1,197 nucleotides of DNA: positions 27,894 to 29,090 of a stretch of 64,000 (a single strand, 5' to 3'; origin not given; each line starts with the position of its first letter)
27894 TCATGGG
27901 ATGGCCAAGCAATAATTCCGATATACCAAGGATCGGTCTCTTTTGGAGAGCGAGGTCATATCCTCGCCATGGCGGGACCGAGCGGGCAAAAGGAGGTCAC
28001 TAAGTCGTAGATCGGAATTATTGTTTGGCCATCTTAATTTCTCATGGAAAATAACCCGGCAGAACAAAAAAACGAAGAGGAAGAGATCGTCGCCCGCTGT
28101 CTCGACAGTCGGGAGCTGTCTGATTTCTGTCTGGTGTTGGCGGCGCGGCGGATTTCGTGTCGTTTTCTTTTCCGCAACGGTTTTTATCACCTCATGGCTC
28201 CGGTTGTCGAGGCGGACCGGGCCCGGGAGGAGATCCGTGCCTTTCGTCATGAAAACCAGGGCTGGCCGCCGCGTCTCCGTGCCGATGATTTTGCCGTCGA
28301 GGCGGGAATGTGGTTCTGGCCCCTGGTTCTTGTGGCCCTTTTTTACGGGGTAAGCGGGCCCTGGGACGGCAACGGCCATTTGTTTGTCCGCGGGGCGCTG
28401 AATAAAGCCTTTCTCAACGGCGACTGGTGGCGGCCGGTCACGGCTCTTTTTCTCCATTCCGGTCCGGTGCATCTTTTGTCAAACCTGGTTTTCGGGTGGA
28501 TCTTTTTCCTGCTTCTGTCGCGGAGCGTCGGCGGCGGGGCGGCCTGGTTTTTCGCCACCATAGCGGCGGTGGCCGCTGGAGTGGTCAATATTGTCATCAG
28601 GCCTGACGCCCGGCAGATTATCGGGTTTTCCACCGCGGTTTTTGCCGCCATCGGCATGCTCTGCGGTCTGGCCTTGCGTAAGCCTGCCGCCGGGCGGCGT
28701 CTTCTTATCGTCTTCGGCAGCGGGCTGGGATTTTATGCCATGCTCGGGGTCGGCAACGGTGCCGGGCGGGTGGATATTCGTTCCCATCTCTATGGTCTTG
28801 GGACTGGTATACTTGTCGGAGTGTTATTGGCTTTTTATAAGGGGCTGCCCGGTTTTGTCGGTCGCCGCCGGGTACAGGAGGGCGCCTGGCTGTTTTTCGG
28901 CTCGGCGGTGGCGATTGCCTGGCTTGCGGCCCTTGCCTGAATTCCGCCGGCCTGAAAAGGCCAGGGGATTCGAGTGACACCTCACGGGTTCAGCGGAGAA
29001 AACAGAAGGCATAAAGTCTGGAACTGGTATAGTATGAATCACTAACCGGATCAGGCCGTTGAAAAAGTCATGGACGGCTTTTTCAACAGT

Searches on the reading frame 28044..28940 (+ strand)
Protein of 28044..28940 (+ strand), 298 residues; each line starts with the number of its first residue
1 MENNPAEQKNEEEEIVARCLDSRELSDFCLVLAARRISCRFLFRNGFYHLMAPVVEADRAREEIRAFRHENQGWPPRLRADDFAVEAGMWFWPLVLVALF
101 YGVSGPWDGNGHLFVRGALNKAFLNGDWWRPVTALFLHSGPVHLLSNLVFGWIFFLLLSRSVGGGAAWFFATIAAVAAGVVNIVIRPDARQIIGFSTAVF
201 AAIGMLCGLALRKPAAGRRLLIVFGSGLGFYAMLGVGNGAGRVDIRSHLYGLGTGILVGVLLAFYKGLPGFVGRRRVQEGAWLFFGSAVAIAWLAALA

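Call 22: search_protein_families(library=pfam, proteins=[window:28044-28940:+])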
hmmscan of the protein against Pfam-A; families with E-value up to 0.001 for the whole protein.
window:28044-28940:+ (298 aa): 1 family
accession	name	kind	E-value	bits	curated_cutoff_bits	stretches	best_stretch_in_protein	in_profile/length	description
PF01694.28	Rhomboid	-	2.3e-17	64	22.6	1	126-262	2-140/143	Rhomboid domain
